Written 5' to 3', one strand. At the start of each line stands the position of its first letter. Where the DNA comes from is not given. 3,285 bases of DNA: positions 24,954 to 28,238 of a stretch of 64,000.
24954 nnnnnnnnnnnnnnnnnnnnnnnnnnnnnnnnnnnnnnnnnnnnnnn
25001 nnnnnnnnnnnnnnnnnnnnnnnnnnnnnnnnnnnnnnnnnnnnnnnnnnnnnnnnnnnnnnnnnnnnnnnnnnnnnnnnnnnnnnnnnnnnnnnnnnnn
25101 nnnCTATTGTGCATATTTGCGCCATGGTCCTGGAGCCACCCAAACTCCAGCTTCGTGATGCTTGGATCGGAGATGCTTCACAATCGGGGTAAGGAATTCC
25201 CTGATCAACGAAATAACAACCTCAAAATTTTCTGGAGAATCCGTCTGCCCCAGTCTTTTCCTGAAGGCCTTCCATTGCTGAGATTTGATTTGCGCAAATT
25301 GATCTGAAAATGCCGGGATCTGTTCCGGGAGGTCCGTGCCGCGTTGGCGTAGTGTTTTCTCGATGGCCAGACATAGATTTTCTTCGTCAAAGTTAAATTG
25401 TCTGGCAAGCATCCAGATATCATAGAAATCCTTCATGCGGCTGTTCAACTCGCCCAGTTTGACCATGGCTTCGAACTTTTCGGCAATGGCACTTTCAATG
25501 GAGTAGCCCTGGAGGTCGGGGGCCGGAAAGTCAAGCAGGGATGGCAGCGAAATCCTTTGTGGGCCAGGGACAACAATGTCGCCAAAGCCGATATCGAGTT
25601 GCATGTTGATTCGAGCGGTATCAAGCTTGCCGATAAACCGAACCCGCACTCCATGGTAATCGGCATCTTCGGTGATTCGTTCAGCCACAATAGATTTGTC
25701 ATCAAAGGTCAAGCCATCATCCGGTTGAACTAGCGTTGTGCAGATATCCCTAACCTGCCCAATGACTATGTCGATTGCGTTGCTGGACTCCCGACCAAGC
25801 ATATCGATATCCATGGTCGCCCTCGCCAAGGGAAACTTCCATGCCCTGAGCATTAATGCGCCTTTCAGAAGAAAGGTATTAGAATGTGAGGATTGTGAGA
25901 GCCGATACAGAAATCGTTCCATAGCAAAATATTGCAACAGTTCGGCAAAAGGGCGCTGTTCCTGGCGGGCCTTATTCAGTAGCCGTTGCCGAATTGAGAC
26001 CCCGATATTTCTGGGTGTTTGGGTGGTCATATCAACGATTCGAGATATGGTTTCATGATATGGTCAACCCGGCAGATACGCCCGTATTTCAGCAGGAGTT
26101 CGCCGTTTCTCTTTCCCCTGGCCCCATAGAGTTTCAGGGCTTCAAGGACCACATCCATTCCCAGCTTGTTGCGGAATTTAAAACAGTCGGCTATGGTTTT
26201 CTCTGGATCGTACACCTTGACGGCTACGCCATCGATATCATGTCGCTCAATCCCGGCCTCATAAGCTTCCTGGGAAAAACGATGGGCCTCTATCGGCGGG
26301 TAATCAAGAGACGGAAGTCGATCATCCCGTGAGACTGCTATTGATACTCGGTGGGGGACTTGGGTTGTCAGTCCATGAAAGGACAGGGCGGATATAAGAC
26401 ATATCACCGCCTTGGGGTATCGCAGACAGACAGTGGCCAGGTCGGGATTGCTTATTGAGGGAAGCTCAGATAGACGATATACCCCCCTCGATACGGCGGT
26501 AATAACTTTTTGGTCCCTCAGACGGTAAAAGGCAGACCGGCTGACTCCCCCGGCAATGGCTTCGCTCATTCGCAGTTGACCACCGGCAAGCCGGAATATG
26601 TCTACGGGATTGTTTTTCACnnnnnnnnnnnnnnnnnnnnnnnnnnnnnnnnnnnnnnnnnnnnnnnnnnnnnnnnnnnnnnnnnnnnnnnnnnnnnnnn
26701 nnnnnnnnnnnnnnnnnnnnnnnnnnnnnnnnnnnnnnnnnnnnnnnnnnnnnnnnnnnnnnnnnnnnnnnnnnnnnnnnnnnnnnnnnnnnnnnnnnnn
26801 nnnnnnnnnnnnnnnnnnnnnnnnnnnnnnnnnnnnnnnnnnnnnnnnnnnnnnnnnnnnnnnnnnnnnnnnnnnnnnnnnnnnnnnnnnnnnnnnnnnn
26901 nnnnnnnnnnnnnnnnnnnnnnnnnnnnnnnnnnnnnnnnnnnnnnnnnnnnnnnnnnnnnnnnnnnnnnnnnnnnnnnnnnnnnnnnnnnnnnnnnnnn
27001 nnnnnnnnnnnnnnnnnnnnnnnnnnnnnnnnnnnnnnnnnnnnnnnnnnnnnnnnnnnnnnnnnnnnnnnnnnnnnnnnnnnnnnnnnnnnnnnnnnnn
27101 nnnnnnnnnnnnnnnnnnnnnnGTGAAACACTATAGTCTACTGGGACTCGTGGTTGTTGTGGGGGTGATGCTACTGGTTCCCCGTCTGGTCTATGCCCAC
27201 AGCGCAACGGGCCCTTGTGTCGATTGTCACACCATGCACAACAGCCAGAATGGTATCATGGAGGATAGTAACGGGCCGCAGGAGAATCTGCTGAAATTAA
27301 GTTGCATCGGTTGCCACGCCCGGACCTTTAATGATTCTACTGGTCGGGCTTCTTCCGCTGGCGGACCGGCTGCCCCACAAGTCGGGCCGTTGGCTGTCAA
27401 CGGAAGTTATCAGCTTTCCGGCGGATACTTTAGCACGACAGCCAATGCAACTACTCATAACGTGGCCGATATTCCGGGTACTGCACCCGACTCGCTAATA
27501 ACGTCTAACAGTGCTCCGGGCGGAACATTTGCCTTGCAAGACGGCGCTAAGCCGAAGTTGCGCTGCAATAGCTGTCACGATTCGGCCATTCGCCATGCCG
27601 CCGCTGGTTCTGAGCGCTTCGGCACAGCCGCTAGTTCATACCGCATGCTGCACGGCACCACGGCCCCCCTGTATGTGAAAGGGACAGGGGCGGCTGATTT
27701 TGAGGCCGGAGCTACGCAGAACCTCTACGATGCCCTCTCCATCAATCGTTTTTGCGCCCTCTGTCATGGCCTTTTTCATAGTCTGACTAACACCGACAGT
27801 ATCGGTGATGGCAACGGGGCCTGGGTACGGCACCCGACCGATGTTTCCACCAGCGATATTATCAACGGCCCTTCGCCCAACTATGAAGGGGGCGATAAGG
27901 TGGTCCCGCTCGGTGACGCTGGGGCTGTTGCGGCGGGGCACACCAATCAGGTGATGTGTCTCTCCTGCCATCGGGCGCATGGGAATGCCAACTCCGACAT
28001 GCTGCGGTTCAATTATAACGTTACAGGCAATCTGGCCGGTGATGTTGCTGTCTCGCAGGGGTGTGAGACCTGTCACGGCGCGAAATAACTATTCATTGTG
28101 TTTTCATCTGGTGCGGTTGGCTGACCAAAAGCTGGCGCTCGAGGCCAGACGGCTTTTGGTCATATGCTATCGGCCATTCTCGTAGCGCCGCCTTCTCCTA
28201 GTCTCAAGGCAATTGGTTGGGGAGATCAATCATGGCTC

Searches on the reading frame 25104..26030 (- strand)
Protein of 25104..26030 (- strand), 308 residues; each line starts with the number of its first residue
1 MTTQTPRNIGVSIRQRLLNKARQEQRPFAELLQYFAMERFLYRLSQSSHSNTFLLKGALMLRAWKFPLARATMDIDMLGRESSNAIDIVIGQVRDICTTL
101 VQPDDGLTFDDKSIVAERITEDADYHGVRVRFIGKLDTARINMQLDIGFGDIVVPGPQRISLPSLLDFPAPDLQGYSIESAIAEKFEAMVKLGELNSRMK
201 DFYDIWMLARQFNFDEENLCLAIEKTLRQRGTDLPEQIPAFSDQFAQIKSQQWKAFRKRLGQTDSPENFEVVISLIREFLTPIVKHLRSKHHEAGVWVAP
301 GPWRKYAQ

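Call 4: search_protein_families(library=pfam, proteins=[window:25104-26030:-], max_evalue=0.01)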
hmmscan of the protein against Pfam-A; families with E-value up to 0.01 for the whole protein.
window:25104-26030:- (308 aa): 1 family
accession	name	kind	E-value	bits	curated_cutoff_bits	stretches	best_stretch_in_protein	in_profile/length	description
PF08843.17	AbiEii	-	7.6e-46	157.4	22.5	1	39-271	1-234/238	Nucleotidyl transferase AbiEii toxin, Type IV TA system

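Call 5: search_protein_families(library=padloc, proteins=[window:25104-26030:-], max_evalue=0.01)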
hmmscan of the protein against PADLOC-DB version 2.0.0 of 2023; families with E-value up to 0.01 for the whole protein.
window:25104-26030:- (308 aa): 19 families
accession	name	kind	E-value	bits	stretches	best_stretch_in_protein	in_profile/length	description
PDLC02312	AbiEii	-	4.6e-99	329.2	1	4-304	3-298/299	AbiEii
PDLC02288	AbiEii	-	7.2e-94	312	1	8-291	9-276/294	AbiEii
PDLC02291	AbiEii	-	2.5e-44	149.9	1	2-293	8-279/310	AbiEii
PDLC02326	AbiEii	-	1.4e-37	126.7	1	11-146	5-132/133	AbiEii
PDLC02319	AbiEii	-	3.2e-32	110.2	1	38-279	5-235/241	AbiEii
PDLC02314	AbiEii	-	1.1e-24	85.2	1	4-286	4-275/290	AbiEii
PDLC02329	AbiEii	-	1e-15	55.9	1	7-304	11-293/294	AbiEii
PDLC02304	AbiEii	-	1.2e-15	56.2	1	15-282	5-257/260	AbiEii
PDLC02320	AbiEii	-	2.3e-14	51.6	1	146-265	1-125/147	AbiEii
PDLC02311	AbiEii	-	1.8e-10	39.1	1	14-286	4-263/283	AbiEii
PDLC02310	AbiEii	-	2.3e-10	38.3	1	41-222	30-205/265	AbiEii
PDLC02300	AbiEii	-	3.7e-10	37.7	1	36-264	24-239/259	AbiEii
PDLC02306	AbiEii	-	9.8e-09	33.2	1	171-279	166-274/280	AbiEii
PDLC02309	AbiEii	-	6.7e-08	30.1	1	36-286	78-317/410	AbiEii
PDLC02308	AbiEii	-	2.7e-06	25.3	1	31-230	9-209/279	AbiEii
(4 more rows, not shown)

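Call 33: search_protein_families(library=ncbifam, proteins=[window:25104-26030:-], max_evalue=0.01)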
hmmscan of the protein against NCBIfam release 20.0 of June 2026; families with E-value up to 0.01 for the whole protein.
window:25104-26030:- (308 aa): 0 families

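Call 34: search_protein_families(library=phrogs, proteins=[window:25104-26030:-], max_evalue=0.001)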
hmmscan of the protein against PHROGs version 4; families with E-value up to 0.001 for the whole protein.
window:25104-26030:- (308 aa): 0 families

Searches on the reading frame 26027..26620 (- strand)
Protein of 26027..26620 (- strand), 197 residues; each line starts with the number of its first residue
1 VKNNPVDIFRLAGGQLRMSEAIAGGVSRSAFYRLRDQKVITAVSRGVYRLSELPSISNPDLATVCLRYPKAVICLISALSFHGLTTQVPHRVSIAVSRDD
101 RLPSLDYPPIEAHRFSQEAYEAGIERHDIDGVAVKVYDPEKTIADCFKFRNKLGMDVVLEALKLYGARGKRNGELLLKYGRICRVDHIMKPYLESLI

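Call 4: search_protein_families(library=pfam, proteins=[window:26027-26620:-], max_evalue=0.01)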
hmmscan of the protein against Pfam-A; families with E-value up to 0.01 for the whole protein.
window:26027-26620:- (197 aa): 1 family
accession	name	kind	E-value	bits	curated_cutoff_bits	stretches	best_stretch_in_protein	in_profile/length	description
PF13338.12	AbiEi_4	-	8.2e-06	26.3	25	1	9-50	7-48/49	Transcriptional regulator, AbiEi antitoxin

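Call 5: search_protein_families(library=padloc, proteins=[window:26027-26620:-], max_evalue=0.01)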
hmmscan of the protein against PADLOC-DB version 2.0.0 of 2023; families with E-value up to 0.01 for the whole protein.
window:26027-26620:- (197 aa): 30 families (the best 25 are shown)
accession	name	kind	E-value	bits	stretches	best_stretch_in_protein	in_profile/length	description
PDLC02283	AbiEi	-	6e-70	233.1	1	7-196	11-200/201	AbiEi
PDLC02265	AbiEi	-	1.5e-69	231.7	1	13-196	14-197/198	AbiEi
PDLC02225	AbiEi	-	5.5e-61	203.8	1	8-196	13-194/198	AbiEi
PDLC02239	AbiEi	-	1.4e-45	153.5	1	17-194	13-191/195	AbiEi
PDLC02263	AbiEi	-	2.6e-40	136.8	1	6-196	54-244/244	AbiEi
PDLC02245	AbiEi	-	1.4e-33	114.2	1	20-197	17-194/194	AbiEi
PDLC02275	AbiEi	-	2.5e-32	110.4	1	17-197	14-184/184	AbiEi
PDLC02248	AbiEi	-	9e-31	105.1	1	5-190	7-191/198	AbiEi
PDLC02238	AbiEi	-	4.7e-18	63.6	1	39-165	26-146/180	AbiEi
PDLC02228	AbiEi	-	6.3e-17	59.6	1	16-162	41-174/216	AbiEi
PDLC02267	AbiEi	-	7.9e-16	56.2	1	28-183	38-185/252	AbiEi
PDLC02254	AbiEi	-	8e-16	56.3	1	25-193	27-192/197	AbiEi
PDLC02249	AbiEi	-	2.6e-15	54.7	1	14-171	17-164/184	AbiEi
PDLC02260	AbiEi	-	1.3e-11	42.4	1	14-100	16-103/131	AbiEi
PDLC02276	AbiEi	-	1.1e-09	36.2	1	73-148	84-158/270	AbiEi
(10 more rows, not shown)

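Call 33: search_protein_families(library=ncbifam, proteins=[window:26027-26620:-], max_evalue=0.01)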
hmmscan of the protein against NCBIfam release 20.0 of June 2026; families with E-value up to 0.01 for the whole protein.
window:26027-26620:- (197 aa): 0 families

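Call 34: search_protein_families(library=phrogs, proteins=[window:26027-26620:-], max_evalue=0.001)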
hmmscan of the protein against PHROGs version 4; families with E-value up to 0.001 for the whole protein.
window:26027-26620:- (197 aa): 0 families

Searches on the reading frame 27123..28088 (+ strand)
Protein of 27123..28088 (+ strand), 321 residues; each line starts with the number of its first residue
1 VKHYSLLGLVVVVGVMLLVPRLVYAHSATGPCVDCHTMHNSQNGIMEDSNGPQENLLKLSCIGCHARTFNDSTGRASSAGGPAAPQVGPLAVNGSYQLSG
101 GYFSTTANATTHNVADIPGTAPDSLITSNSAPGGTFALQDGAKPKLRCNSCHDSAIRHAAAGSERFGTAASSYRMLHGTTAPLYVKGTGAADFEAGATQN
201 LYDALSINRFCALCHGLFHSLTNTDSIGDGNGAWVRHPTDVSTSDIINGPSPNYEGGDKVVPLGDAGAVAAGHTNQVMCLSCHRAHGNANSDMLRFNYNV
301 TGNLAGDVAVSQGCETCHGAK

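Call 80: find_homologous_proteins(query=window:27123-28088:+, max_evalue=1e-30)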
Query window:27123-28088:+ (321 aa): 45 proteins with E <= 1e-30 among 8000 candidates.
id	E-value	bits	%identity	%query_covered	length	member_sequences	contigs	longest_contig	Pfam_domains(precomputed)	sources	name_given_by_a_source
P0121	4.2e-188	643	100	88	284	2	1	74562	PF09699.16,PF14522.12,PF22113.2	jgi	jgi:hypothetical protein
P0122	4.9e-130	452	67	100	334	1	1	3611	PF09699.16,PF14522.12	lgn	-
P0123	1.1e-113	398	61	100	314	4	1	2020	PF09699.16,PF14522.12,PF22113.2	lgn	-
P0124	1.3e-113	398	69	86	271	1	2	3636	PF09699.16,PF14522.12,PF22113.2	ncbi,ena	-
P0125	3.0e-111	390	61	100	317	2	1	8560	PF09699.16,PF14537.12,PF22113.2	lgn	-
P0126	1.2e-110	388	61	100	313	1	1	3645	PF09699.16,PF22113.2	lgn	-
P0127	1.7e-108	381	59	100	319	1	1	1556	PF09699.16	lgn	-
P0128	1.8e-107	378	61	100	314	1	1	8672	PF09699.16,PF14522.12,PF22113.2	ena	-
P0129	1.8e-104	368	60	100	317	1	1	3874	PF09699.16,PF22113.2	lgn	-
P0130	2.1e-104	368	59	99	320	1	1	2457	PF09699.16,PF22113.2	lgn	-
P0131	4.7e-103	363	58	100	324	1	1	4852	PF09699.16,PF22113.2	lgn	-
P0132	2.4e-102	361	57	100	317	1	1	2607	PF09699.16,PF22113.2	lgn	-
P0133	6.4e-101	356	57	100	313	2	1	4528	PF09699.16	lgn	-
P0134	3.1e-98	347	59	100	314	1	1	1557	PF09699.16,PF14522.12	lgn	-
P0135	4.9e-96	340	56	100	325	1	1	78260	PF09699.16,PF14522.12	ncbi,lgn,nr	ncbi:MAG: hypothetical protein HGA96_07100 [Desulfobulbaceae bacterium]|nr:hypothetical protein [Des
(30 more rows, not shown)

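Call 81: find_encoding_contigs(protein=P0135, flank=9000, max_places=2)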
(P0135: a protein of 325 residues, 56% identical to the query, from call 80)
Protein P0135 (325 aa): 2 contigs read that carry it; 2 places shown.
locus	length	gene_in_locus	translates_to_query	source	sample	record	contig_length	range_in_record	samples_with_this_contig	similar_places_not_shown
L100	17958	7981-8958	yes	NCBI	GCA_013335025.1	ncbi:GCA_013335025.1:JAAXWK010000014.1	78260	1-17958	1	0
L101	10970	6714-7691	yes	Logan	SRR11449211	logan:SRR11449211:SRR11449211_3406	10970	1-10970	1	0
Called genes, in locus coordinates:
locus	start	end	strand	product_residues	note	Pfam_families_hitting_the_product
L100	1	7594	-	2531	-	PF03160:Calx-beta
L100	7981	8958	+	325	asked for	PF09699:Paired_CXXCH_1 (faint), PF14522:Cytochrome_C7 (faint)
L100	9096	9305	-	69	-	-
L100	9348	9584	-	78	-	-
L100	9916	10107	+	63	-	PF09838:DUF2065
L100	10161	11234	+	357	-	PF02547:Queuosine_synth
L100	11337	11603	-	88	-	PF09723:Zn_ribbon_8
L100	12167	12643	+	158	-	PF05443:ROS_MUCR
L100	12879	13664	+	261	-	PF01177:Asp_Glu_race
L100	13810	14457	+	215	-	PF09865:DUF2092 (faint), PF03548:LolA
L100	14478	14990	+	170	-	PF00149:Metallophos (faint), PF12850:Metallophos_2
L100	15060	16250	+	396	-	PF21710:Spt6_S1 (faint), PF13509:S1_2 (faint), PF18614:RNase_II_C_S1 (faint), PF23459:S1_RRP5 (faint), PF00575:S1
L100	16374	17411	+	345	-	PF03599:CdhD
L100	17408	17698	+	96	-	PF13237:Fer4_10, PF00037:Fer4 (weak), PF12797:Fer4_2 (weak), PF14697:Fer4_21, PF12838:Fer4_7, PF13187:Fer4_9, PF12797:Fer4_2 (weak), PF00037:Fer4 (weak), +8 more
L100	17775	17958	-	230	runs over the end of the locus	PF10988:DUF2807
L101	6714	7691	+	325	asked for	PF09699:Paired_CXXCH_1 (faint), PF14522:Cytochrome_C7 (faint)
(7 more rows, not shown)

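Call 82: find_encoding_contigs(protein=P0125, flank=9000, max_places=2)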
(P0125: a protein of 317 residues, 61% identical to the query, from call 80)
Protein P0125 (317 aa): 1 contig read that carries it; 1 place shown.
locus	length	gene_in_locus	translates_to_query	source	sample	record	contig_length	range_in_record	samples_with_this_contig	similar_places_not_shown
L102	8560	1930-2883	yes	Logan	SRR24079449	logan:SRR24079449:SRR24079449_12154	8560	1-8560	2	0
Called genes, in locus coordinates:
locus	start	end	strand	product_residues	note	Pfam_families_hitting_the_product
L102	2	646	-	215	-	?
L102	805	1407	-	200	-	PF01583:APS_kinase, PF13671:AAA_33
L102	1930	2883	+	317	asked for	PF09699:Paired_CXXCH_1 (faint), PF14537:Cytochrom_c3_2 (faint), PF22113:Mtrc-MtrF_II-IV_dom (weak)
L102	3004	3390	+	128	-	PF07238:PilZ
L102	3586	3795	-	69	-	-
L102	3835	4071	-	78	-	-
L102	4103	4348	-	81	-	-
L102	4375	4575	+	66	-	PF09838:DUF2065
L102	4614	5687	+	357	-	PF02547:Queuosine_synth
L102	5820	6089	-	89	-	PF09723:Zn_ribbon_8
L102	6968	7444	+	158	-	PF05443:ROS_MUCR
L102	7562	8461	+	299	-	PF01177:Asp_Glu_race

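Call 83: find_encoding_contigs(protein=P0128, flank=9000, max_places=2)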
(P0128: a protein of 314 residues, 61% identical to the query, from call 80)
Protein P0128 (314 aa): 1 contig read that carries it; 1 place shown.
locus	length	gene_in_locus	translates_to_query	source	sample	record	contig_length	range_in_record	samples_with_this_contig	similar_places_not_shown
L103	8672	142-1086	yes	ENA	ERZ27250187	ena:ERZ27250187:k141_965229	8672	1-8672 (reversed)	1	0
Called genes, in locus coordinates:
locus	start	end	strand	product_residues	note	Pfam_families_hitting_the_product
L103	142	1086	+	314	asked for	PF14522:Cytochrome_C7 (faint), PF09699:Paired_CXXCH_1 (faint), PF22113:Mtrc-MtrF_II-IV_dom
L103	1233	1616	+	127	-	PF07238:PilZ (weak)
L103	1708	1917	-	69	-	-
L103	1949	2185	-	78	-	-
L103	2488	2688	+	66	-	PF09838:DUF2065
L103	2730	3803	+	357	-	PF02547:Queuosine_synth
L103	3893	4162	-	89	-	PF09723:Zn_ribbon_8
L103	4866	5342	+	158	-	PF05443:ROS_MUCR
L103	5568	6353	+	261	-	PF01177:Asp_Glu_race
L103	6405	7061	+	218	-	PF03548:LolA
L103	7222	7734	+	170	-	PF00149:Metallophos (weak), PF12850:Metallophos_2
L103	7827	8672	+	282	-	?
